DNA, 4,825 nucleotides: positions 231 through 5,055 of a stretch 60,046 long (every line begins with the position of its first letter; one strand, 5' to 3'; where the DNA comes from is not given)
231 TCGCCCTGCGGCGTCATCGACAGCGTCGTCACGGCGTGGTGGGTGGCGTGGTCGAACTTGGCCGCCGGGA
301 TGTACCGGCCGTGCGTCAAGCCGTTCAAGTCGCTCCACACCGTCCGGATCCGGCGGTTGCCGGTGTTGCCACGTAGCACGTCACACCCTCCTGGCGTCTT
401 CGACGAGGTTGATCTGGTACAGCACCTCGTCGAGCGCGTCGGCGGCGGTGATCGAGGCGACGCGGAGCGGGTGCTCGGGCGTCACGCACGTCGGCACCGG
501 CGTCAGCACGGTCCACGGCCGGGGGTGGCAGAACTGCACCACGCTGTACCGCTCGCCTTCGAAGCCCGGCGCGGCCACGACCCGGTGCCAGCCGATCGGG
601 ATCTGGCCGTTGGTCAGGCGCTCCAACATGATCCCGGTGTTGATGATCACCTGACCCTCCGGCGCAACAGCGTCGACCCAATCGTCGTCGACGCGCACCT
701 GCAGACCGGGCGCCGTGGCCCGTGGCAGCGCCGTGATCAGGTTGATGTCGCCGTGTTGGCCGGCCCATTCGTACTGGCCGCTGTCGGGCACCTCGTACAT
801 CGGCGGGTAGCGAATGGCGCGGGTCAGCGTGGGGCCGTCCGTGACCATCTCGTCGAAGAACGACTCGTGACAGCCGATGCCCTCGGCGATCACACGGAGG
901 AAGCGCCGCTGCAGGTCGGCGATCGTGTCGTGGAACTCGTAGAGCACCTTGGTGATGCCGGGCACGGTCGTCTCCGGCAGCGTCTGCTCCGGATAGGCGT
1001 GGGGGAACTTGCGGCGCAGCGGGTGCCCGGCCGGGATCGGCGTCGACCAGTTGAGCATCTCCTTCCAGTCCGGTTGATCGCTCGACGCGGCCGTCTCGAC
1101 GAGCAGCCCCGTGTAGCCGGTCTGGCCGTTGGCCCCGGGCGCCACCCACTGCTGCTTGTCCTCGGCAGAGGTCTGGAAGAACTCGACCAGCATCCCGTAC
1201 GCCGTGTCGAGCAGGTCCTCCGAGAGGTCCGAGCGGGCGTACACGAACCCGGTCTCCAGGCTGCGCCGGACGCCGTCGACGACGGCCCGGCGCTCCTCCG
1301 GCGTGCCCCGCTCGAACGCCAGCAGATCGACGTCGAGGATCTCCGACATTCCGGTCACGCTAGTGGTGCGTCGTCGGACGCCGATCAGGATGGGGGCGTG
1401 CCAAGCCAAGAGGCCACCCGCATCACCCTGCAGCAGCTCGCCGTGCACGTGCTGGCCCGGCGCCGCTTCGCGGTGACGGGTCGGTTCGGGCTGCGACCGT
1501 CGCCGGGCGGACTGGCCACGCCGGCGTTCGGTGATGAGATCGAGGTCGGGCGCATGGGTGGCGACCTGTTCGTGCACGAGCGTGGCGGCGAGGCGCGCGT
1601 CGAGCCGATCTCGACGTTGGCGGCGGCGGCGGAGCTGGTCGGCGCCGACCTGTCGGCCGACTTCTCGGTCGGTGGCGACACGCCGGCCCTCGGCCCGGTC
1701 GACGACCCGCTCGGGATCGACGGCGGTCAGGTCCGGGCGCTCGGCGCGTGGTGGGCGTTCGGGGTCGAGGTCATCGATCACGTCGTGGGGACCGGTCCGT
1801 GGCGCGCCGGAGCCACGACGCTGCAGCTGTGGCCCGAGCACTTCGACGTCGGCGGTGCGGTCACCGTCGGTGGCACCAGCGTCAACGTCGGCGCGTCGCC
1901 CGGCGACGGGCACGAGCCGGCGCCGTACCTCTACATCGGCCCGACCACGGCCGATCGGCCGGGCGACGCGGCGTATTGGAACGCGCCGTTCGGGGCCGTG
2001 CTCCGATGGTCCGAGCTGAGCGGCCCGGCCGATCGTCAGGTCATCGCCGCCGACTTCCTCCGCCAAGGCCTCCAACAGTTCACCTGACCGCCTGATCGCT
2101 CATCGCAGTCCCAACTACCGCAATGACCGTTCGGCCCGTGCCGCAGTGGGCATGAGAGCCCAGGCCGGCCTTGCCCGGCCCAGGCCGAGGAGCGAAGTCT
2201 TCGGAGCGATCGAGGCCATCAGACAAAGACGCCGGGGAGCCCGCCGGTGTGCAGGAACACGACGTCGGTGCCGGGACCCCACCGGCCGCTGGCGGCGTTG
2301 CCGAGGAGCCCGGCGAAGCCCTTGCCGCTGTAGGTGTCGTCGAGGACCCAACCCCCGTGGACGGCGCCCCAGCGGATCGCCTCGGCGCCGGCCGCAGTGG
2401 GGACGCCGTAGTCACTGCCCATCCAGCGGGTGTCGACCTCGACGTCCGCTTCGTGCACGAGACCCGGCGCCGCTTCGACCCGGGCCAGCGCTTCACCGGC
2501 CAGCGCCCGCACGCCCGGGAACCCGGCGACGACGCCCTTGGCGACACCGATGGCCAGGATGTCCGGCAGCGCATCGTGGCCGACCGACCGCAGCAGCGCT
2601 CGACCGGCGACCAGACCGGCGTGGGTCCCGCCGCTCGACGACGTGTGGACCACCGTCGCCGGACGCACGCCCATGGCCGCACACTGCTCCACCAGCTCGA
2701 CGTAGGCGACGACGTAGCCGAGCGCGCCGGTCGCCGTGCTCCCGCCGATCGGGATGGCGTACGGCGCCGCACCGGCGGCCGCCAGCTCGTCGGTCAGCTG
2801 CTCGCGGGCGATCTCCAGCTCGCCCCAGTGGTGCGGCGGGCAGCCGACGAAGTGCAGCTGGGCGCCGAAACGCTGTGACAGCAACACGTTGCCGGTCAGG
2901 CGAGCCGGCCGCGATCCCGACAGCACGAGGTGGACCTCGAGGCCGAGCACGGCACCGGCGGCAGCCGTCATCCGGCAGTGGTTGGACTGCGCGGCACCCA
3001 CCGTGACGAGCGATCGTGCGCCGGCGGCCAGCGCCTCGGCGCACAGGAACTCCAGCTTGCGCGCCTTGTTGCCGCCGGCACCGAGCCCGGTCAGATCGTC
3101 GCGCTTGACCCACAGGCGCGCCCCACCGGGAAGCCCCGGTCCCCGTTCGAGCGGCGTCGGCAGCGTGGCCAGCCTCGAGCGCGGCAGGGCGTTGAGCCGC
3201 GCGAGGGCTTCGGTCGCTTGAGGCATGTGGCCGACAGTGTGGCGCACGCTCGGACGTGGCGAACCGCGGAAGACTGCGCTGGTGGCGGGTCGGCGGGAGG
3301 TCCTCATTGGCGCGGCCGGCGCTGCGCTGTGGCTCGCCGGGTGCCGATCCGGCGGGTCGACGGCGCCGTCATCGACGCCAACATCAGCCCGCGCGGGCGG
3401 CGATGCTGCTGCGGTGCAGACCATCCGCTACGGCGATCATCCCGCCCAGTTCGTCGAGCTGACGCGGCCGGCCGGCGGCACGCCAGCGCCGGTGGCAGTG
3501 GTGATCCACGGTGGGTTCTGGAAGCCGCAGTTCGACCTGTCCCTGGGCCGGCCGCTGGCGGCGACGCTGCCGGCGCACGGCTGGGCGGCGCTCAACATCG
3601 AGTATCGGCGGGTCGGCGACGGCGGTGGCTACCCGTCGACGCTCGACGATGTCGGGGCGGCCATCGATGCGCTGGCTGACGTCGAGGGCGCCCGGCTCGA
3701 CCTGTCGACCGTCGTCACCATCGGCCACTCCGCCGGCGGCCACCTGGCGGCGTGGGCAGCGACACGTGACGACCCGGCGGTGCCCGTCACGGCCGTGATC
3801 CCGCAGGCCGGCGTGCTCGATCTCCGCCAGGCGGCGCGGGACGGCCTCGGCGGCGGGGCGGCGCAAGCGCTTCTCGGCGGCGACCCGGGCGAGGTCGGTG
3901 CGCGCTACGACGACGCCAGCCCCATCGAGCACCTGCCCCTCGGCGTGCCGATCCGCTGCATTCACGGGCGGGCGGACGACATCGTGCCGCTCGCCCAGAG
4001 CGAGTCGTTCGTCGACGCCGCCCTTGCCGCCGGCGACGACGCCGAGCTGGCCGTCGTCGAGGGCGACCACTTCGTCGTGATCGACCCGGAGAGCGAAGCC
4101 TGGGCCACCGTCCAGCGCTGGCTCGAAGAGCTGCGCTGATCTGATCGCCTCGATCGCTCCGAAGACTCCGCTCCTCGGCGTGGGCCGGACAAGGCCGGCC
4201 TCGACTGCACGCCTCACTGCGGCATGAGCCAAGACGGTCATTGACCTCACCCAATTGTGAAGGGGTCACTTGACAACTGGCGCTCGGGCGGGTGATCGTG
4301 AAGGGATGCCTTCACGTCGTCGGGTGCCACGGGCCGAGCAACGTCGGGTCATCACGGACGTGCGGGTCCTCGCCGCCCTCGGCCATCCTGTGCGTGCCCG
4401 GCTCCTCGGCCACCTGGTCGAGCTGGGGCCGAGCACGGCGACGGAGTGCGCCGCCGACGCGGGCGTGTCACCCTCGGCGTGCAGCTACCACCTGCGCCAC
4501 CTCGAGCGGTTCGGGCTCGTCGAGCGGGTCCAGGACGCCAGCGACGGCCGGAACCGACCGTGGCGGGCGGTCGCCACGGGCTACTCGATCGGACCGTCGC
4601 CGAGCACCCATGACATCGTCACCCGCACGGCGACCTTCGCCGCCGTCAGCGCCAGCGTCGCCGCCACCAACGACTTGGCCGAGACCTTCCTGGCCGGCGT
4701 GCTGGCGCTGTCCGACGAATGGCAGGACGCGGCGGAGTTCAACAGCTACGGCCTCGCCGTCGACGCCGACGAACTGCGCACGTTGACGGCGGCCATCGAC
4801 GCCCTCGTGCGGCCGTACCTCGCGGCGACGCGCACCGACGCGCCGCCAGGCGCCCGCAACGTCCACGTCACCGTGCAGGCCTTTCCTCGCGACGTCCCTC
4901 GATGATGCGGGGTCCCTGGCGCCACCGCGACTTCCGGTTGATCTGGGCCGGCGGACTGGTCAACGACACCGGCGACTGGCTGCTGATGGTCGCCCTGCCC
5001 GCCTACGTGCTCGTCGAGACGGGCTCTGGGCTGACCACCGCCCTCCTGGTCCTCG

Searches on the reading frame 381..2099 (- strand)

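Call 56: search_protein_families(library=pfam, proteins=[window:381-2099:-], max_evalue=0.0001)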
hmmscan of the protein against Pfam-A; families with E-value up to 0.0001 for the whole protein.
window:381-2099:- (572 aa): 2 families
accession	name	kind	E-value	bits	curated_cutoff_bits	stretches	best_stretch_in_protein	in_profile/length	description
PF14226.12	DIOX_N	-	1.4e-12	48.8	27.3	1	259-371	3-116/117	non-haem dioxygenase in morphine synthesis N-terminal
PF03171.26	2OG-FeII_Oxy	-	2.2e-10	41.2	23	1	429-526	7-101/101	2OG-Fe(II) oxygenase superfamily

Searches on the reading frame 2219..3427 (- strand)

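Call 56: search_protein_families(library=pfam, proteins=[window:2219-3427:-], max_evalue=0.0001)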
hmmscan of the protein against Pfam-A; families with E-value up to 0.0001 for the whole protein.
window:2219-3427:- (402 aa): 1 family
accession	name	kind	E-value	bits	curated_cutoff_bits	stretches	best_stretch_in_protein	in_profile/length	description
PF00291.31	PALP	-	1.6e-33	116.8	35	1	88-395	5-295/295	Pyridoxal-phosphate dependent enzyme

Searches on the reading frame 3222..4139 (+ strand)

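Call 56: search_protein_families(library=pfam, proteins=[window:3222-4139:+], max_evalue=0.0001)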
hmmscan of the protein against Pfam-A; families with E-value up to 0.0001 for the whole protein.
window:3222-4139:+ (305 aa): 4 families
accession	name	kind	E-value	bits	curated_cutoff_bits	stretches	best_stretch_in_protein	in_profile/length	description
PF20434.5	BD-FAE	-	9.2e-22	78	26.8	1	85-264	9-212/215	BD-FAE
PF00326.27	Peptidase_S9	-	4.6e-14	52.8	22.6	1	139-290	43-193/213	Prolyl oligopeptidase family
PF12146.15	Hydrolase_4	-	2.8e-05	24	27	0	116-202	27-114/239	Serine aminopeptidase, S33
PF07859.19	Abhydrolase_3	-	4.3e-05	23.8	25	1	93-193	2-104/210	alpha/beta hydrolase fold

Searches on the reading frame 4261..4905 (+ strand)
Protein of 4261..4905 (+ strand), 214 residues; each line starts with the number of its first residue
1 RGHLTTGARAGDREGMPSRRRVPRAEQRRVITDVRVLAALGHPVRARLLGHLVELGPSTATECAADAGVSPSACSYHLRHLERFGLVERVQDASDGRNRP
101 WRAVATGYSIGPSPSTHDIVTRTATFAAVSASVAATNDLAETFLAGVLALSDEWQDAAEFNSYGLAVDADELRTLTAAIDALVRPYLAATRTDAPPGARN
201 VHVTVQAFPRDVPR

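Call 56: search_protein_families(library=pfam, proteins=[window:4261-4905:+], max_evalue=0.0001)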
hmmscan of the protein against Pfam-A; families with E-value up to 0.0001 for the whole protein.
window:4261-4905:+ (214 aa): 5 families
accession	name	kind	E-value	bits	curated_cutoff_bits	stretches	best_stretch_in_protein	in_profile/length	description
PF12840.13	HTH_20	-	4.5e-12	46.2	27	1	40-90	1-51/51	Helix-turn-helix domain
PF01022.26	HTH_5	-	2.8e-08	33.9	22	1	43-88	2-46/47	Bacterial regulatory protein, arsR family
PF12802.13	MarR_2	-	7.4e-07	29.7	27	1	44-97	6-60/61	MarR family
PF01047.28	MarR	-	1.5e-06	28.4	24.6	1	47-98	7-58/59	MarR family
PF01978.25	TrmB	-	4.2e-05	23.8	25.6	1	51-92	16-57/68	Sugar-specific transcriptional regulator TrmB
